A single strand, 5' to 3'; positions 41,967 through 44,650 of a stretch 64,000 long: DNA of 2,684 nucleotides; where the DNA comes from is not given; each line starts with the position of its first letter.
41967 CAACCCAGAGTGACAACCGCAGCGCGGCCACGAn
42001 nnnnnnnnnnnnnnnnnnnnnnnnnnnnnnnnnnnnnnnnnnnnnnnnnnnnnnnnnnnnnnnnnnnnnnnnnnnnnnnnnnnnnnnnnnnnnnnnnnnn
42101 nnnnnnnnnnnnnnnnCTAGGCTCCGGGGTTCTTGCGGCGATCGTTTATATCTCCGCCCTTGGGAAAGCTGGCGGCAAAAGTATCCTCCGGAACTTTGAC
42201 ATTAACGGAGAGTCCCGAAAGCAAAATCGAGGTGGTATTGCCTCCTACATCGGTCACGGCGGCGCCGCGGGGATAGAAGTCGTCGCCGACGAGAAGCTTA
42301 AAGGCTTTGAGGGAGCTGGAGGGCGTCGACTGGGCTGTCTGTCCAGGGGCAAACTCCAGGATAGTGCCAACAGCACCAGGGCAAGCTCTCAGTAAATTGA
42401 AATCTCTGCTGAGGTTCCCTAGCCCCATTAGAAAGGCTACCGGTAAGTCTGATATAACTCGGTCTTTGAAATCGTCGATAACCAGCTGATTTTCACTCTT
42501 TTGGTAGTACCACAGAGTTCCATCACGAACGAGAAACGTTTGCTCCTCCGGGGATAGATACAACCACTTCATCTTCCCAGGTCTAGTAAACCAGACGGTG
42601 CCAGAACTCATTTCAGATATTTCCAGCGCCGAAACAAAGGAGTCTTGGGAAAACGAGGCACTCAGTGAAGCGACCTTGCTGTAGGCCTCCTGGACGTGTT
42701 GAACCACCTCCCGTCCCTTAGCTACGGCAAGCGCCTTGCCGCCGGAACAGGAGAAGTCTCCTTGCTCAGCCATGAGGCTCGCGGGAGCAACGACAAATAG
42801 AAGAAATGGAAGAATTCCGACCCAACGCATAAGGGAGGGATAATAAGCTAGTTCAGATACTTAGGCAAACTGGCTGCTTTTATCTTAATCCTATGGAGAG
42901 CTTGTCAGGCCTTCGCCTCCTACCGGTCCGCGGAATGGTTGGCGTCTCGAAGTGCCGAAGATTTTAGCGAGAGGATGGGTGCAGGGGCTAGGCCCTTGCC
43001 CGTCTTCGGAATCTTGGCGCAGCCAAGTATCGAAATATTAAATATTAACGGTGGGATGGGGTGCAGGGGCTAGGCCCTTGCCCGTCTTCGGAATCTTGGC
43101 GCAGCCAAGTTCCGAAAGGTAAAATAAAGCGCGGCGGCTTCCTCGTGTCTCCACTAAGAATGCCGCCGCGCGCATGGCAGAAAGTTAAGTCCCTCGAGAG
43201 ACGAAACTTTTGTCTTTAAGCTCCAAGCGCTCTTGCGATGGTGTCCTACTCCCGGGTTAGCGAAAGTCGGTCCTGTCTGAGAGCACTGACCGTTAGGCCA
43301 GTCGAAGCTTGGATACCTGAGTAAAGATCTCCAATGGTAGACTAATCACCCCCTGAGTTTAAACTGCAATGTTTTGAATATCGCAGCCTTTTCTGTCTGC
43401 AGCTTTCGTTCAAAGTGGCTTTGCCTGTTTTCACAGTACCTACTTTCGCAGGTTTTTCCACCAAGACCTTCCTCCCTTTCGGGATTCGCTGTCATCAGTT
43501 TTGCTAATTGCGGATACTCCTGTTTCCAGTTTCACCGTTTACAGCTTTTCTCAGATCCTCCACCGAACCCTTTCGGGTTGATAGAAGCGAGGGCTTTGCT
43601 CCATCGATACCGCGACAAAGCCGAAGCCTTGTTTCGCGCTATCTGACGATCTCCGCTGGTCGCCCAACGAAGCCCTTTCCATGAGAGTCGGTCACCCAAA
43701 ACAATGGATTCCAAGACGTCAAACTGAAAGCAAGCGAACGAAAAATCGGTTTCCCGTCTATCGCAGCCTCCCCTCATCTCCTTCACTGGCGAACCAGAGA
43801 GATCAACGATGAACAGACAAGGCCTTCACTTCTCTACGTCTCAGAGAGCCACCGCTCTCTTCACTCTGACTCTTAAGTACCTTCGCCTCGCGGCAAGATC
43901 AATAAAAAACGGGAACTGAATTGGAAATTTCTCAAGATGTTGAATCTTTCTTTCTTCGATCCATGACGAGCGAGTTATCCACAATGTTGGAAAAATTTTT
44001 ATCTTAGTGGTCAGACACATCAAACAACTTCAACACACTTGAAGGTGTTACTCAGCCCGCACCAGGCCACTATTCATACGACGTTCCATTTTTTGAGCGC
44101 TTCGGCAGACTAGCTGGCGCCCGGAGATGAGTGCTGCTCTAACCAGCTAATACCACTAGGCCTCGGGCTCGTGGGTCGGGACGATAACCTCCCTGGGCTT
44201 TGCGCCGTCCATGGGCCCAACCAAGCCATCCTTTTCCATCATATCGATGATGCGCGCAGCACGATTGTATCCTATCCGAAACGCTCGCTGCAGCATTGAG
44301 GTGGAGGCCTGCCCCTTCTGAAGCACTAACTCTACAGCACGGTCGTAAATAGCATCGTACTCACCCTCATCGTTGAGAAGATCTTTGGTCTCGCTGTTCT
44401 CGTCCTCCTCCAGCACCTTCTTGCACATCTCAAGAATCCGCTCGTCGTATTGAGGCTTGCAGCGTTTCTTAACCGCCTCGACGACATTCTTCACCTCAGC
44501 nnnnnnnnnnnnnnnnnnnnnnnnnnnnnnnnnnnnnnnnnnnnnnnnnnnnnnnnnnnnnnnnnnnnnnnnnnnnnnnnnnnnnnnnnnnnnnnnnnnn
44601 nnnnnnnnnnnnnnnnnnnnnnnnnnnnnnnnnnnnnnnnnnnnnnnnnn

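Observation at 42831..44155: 1.3-kb ORF-poor non-coding island inserted into the normally tight ftsK-lolA junction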

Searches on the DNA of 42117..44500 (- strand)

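Call 5: search_rna_families(source=window, start=42500, end=44500, threshold=evalue, max_evalue=10, show_alignments=3)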
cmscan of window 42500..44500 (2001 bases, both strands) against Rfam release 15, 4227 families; matches with E-value up to 10: 3.
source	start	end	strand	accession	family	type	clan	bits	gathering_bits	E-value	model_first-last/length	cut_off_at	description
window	42958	43016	+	RF03417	mir-343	Gene; miRNA;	-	17.3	70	2.5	1-70/70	no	mir-343 microRNA precursor family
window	43952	44066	-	RF02039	SPRY4-IT1_2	Gene; lncRNA;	-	14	40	4.4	1-120/120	no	SPRY4-IT1 conserved region 2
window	43000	43098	+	RF02180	ST7-AS1_2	Gene; lncRNA;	-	13.2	50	7.7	1-110/110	no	ST7 antisense RNA 1 conserved region 2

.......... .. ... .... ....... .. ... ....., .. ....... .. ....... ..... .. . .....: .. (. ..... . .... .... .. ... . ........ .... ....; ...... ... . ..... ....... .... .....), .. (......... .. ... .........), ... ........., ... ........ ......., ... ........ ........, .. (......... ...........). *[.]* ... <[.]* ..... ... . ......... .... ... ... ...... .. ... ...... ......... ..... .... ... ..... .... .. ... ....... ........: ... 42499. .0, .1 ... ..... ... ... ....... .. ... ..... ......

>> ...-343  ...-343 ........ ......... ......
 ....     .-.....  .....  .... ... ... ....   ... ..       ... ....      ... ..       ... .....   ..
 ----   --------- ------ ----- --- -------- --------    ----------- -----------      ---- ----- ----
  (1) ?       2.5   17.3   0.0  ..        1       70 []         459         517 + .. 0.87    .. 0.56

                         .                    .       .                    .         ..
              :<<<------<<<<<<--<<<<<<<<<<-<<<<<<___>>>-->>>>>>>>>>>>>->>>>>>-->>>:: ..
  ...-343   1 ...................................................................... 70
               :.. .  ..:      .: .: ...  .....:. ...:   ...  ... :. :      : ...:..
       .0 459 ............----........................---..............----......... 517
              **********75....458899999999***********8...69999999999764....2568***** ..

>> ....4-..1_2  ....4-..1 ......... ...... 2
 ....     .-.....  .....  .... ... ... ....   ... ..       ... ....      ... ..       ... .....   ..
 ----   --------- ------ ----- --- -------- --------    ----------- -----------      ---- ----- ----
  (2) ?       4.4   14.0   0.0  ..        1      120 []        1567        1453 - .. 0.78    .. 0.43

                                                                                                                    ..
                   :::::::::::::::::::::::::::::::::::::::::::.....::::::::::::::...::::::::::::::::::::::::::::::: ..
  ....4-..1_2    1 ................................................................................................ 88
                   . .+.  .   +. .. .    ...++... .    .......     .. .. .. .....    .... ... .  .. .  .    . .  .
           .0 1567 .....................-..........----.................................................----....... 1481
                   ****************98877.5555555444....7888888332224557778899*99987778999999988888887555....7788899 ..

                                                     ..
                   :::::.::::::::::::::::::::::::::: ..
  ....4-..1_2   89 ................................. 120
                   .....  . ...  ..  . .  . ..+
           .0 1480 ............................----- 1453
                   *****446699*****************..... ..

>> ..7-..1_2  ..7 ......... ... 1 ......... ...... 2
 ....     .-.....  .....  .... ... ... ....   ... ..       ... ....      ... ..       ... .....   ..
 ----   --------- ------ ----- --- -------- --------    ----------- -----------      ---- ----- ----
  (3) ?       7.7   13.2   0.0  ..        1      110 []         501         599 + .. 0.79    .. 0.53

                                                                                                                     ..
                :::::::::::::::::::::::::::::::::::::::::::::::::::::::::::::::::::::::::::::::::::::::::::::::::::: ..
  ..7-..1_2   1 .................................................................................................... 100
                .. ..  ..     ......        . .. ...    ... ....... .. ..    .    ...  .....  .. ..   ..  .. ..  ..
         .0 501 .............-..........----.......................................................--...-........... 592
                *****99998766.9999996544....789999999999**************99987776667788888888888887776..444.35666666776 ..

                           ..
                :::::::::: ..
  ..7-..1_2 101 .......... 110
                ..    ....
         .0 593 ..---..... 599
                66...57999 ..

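Call 47: search_rna_families(sources=[L002, L006], threshold=evalue, max_evalue=5)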
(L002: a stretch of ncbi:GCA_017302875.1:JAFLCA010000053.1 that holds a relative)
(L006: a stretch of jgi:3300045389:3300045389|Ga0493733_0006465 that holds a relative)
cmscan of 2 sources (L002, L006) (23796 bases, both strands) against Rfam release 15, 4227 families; matches with E-value up to 5: 0.
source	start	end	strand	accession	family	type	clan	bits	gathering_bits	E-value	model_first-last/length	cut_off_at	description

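Call 65: search_dna_similar(query=window:43121-43900:-, collection=plasmids, mode=distant, max_evalue=0.01, max_rows=10)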
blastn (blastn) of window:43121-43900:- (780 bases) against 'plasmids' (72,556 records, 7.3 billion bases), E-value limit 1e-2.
No match.

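Call 66: search_dna_similar(query=window:43121-43900:-, collection=phages, mode=distant, max_evalue=0.01, max_rows=10)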
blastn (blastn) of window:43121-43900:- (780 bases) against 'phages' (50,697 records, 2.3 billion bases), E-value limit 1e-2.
No match.

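Call 73: search_rna_families(source=window, start=43110, end=43880, threshold=evalue, max_evalue=10)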
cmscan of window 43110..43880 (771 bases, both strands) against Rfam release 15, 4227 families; matches with E-value up to 10: 2.
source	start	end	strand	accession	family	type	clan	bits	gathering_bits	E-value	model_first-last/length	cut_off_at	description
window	43504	43549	-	RF02615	BSR0626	Gene; sRNA;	-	14.8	155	7.7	17-62/128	no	Brucella sRNA 0626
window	43334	43389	-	RF01087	PK-repZ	Cis-reg;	-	12.1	44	6.9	1-150/150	no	Pseudoknot of the regulatory region of the repZ gene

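Call 76: build_rna_model(alignment_id=A6, structure=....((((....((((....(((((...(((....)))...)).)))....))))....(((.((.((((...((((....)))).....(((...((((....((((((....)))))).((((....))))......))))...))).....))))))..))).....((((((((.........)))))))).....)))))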
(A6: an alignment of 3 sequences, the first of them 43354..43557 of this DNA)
Model R1 built from alignment A6 (3 sequences, 204 columns); structure: as given.
model positions 204; base pairs 54; branch points 4; effective number of sequences 0.81; information 0.59 bits per position. Calibrated on 0.2 Mb of random sequence (short: E-values are rough).
structure used (alignment columns):
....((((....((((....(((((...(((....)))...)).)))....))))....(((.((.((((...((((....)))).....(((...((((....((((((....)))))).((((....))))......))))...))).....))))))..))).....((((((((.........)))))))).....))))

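Call 77: search_with_rna_model(model_id=R1, sources=[window, L002, L003, L004, L005, L006, L008, L093, L094, L095, L096, L097, L098, L102, L107, L108], max_evalue=10)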
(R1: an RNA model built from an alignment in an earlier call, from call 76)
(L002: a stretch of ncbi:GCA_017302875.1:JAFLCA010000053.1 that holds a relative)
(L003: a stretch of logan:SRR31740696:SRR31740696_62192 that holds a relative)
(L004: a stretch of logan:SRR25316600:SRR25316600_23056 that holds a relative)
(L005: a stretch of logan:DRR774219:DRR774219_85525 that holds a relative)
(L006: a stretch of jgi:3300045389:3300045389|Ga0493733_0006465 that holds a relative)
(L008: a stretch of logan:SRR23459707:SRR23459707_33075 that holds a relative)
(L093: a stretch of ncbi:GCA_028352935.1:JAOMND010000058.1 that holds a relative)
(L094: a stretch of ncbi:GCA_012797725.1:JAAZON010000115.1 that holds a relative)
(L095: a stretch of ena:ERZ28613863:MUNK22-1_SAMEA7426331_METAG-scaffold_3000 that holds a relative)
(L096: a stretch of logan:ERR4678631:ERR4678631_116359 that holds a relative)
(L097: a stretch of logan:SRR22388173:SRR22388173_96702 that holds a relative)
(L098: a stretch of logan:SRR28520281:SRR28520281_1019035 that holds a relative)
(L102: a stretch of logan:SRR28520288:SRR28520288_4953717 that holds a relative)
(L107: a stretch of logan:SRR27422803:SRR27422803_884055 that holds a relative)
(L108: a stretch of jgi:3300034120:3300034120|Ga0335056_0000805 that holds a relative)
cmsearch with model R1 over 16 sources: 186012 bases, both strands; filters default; matches with E-value up to 10: 5.
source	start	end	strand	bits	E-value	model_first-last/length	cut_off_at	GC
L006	4622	4825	+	248.1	7.1e-63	1-204/204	no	0.47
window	43354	43557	-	243.2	1.4e-61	1-204/204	no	0.44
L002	7442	7645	+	242.8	1.7e-61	1-204/204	no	0.45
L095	6598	6682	+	13.5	0.1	1-204/204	no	0.39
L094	7461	7481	+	8.7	1.9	1-204/204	no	0.38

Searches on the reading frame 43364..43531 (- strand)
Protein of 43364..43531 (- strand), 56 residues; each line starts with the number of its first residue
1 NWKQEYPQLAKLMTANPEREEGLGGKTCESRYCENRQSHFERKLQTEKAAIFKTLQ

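Call 36: find_related_loci(query=A3, collection=metagenome_contigs, flank=4000)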
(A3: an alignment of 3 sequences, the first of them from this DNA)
Query A3 (56 aa) in metagenome_contigs; peptide patterns used: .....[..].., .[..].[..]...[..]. (x = any residue, [..] = any of these).
55 stretches matched a pattern, but none encodes a relative of the query by tblastn (E <= 1e-3).

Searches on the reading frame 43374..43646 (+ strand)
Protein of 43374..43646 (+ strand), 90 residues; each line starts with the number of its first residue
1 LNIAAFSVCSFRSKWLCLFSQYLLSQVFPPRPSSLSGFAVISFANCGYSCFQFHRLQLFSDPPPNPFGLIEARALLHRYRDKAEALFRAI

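Call 58: search_protein_families(library=pfam, proteins=[window:43374-43646:+], max_evalue=0.01)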
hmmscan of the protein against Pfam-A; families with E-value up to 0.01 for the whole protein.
window:43374-43646:+ (90 aa): 0 families
